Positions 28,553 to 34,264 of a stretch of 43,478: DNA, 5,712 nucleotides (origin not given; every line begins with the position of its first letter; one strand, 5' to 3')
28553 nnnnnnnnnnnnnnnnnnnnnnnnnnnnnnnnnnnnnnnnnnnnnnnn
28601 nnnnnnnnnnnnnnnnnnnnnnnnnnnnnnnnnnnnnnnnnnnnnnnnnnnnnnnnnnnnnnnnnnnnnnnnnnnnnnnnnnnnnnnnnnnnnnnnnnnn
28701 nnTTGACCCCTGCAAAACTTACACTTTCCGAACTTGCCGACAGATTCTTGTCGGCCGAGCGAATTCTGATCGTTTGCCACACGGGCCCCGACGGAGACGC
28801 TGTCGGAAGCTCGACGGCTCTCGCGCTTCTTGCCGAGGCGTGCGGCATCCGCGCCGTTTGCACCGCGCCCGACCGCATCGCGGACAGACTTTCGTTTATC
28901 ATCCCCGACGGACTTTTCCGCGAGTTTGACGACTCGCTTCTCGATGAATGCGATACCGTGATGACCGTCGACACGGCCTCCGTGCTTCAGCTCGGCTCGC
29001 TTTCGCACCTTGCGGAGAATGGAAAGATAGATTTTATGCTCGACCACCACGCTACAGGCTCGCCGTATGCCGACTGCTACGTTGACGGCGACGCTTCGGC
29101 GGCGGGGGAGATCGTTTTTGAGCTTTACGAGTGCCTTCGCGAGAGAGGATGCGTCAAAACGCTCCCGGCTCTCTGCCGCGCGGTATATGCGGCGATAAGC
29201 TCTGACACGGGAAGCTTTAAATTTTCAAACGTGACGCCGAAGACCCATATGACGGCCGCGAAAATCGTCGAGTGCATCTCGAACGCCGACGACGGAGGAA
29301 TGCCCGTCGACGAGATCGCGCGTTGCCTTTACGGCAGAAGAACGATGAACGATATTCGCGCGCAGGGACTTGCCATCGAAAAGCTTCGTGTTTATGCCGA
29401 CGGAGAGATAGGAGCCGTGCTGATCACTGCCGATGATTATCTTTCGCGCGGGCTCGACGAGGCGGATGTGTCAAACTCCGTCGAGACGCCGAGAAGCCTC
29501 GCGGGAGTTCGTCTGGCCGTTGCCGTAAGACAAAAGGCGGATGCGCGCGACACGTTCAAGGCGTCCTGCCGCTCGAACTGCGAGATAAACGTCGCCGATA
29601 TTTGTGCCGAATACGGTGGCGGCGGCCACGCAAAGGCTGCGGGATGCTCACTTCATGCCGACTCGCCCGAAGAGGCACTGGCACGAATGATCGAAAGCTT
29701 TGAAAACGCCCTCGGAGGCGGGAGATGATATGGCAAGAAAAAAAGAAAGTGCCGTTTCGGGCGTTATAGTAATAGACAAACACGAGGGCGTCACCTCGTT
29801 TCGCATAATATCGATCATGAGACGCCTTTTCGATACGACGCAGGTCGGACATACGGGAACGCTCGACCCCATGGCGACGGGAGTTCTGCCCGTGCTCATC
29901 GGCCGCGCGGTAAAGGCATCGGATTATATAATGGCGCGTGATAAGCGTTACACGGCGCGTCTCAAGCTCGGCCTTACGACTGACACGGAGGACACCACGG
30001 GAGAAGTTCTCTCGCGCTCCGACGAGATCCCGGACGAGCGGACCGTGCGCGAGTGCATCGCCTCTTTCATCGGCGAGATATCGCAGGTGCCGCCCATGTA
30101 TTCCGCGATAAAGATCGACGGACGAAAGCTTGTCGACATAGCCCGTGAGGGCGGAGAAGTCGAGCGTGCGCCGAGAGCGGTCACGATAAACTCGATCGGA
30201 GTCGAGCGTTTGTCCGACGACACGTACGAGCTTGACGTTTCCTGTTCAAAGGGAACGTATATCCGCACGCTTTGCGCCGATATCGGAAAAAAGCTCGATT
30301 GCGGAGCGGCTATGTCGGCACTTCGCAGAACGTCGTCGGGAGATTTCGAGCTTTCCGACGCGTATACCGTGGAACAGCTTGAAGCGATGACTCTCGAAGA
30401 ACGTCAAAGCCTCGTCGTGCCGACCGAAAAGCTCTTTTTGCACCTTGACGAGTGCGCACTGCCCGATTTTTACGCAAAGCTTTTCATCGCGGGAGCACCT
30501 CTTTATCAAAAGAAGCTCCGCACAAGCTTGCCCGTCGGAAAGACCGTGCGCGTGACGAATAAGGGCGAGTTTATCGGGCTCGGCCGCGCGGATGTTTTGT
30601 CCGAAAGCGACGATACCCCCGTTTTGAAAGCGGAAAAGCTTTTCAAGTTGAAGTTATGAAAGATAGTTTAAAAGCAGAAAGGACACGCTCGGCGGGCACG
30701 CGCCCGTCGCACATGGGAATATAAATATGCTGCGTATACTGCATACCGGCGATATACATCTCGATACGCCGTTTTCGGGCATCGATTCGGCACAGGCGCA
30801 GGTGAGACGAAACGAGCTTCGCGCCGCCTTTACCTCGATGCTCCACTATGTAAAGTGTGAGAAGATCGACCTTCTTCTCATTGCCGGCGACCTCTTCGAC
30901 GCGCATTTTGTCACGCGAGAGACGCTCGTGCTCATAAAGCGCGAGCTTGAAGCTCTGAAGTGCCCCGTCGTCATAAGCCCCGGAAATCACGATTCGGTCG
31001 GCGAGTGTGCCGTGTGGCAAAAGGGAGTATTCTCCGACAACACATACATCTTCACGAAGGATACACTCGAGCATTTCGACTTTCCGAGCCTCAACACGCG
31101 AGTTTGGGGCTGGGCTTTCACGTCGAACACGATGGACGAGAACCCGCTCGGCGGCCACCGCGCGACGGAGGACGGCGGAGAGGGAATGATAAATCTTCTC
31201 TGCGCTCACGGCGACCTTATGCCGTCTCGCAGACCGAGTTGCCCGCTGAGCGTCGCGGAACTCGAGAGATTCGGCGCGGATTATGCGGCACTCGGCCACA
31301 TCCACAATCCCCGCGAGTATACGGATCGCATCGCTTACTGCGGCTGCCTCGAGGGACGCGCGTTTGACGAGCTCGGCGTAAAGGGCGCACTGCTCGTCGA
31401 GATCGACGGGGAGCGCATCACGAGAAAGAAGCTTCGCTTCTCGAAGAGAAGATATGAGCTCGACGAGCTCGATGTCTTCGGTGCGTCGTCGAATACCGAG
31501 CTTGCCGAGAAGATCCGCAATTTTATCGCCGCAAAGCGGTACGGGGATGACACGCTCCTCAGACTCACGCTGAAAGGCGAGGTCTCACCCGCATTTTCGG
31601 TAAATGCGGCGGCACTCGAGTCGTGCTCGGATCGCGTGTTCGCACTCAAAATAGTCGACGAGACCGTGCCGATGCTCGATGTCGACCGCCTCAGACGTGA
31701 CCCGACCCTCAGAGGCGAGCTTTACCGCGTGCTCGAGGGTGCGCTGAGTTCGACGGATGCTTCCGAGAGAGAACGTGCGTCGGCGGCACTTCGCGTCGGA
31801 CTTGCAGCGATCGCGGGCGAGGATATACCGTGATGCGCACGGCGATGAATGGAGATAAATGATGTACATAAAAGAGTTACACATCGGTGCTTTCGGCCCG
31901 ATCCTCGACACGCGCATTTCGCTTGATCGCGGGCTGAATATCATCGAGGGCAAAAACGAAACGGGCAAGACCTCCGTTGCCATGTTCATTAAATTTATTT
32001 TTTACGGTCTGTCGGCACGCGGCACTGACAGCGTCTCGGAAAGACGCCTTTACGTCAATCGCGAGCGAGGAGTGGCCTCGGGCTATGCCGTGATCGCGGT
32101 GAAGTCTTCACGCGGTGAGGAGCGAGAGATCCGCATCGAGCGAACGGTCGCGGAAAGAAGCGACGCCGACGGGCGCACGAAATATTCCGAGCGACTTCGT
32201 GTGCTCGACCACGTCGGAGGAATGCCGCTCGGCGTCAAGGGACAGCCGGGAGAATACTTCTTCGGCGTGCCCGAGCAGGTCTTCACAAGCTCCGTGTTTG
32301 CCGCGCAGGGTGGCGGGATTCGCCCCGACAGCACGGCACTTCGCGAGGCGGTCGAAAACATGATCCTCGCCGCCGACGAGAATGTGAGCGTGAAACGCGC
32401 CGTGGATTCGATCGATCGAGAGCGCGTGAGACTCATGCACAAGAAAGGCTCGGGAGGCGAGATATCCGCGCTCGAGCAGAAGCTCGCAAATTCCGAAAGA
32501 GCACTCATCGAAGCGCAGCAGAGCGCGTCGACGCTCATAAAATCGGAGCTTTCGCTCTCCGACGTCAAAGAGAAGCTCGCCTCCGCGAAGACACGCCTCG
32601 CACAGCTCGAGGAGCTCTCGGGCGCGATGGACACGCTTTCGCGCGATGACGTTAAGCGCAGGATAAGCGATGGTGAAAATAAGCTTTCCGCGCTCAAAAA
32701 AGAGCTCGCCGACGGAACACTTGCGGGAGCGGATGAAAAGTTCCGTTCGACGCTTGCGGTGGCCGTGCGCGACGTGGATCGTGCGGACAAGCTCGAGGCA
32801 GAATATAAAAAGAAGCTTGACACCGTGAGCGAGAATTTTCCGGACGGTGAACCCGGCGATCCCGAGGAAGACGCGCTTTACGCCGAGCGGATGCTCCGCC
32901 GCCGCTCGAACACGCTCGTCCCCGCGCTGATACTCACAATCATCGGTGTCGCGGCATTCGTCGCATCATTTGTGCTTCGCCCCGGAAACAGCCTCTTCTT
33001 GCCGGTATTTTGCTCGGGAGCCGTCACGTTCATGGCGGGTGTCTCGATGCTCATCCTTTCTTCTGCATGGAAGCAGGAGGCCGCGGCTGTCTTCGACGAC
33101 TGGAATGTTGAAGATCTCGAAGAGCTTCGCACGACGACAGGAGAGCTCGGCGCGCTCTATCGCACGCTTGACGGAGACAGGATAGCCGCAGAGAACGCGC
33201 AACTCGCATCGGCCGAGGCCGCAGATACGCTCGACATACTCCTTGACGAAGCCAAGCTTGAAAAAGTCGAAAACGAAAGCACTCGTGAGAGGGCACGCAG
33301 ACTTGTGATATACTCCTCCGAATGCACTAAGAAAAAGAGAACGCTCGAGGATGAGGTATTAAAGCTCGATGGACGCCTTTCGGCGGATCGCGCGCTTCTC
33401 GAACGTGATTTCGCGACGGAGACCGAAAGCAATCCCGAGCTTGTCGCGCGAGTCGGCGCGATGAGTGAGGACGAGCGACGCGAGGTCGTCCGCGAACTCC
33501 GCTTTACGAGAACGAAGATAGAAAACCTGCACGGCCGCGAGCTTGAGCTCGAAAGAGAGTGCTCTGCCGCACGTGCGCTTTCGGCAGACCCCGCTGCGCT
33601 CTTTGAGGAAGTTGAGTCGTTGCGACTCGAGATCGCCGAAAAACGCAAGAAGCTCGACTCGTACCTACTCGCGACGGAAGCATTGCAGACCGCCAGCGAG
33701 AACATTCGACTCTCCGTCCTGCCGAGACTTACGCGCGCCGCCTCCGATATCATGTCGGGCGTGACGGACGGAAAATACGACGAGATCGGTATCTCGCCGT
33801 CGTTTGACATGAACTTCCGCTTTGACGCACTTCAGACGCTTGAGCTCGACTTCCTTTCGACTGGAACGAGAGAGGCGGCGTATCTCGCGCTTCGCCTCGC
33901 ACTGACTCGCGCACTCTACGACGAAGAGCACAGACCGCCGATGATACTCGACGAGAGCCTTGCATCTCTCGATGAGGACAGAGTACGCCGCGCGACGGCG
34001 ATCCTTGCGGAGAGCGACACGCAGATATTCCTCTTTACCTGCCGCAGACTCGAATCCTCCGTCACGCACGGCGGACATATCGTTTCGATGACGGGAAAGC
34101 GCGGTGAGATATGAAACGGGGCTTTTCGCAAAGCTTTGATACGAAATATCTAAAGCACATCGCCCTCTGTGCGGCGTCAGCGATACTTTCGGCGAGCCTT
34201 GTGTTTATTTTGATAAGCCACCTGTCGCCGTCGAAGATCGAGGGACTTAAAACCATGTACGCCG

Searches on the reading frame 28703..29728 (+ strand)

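Call 47: search_protein_families(library=pfam, proteins=[window:28703-29728:+], max_evalue=0.0001)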
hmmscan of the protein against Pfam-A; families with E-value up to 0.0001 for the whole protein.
window:28703-29728:+ (341 aa): 2 families
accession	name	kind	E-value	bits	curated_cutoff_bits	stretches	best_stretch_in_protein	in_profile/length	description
PF01368.27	DHH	-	5.4e-14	53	28.1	1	20-165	1-125/125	DHH family, N-terminal domain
PF02272.25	DHHA1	-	1.1e-09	39.1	25.9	1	248-333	10-100/102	DHHA1 domain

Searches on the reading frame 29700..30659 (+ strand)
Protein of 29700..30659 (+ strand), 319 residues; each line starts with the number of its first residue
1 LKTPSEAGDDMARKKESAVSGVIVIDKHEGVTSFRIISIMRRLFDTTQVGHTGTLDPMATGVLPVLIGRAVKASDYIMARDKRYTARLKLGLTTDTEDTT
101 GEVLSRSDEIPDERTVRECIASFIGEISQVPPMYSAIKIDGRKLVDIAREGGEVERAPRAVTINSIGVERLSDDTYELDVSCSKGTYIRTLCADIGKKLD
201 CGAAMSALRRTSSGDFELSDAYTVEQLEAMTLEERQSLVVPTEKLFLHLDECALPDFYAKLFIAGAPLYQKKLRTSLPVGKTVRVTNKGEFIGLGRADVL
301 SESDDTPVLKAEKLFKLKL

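Call 47: search_protein_families(library=pfam, proteins=[window:29700-30659:+], max_evalue=0.0001)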
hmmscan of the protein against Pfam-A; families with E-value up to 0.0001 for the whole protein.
window:29700-30659:+ (319 aa): 2 families
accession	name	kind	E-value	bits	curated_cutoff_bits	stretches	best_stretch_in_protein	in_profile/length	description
PF01509.24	TruB_N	-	7.1e-53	179.4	27.3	1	41-188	1-149/149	TruB family pseudouridylate synthase (N terminal domain)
PF16198.10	TruB_C_2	-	1.4e-15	57.6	29.3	1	189-245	1-64/66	tRNA pseudouridylate synthase B C-terminal domain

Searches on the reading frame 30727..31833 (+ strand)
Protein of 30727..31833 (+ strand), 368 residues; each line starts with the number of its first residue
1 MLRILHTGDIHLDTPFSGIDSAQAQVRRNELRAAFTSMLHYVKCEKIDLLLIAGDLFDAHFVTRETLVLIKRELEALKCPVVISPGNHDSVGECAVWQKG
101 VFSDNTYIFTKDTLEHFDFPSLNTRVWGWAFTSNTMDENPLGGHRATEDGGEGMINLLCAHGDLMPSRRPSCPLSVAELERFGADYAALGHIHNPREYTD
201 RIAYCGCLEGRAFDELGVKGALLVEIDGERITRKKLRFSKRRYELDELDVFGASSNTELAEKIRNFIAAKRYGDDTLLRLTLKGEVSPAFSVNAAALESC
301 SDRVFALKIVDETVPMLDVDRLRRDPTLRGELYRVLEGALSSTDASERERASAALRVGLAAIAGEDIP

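Call 48: search_protein_families(library=pfam, proteins=[window:30727-31833:+], max_evalue=0.0001)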
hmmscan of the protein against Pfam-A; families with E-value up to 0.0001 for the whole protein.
window:30727-31833:+ (368 aa): 1 family
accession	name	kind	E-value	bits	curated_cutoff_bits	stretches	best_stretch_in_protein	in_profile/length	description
PF00149.33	Metallophos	-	1.3e-16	62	21.5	1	2-194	1-190/191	Calcineurin-like phosphoesterase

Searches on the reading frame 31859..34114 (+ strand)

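Call 48: search_protein_families(library=pfam, proteins=[window:31859-34114:+], max_evalue=0.0001)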
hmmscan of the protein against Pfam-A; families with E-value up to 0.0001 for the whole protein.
window:31859-34114:+ (751 aa): 4 families
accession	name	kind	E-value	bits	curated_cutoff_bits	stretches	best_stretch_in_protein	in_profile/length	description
PF02463.25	SMC_N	-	1.5e-11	44.6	40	1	210-730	97-199/220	RecF/RecN/SMC N terminal domain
PF13476.12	AAA_23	-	7.8e-11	43.4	27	1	6-251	1-197/201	AAA domain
PF13175.12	AAA_15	-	2.6e-09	37.6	32.1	1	2-48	1-47/374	AAA ATPase domain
PF13514.12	AAA_27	-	1.1e-07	32.1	22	1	2-58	1-60/206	AAA domain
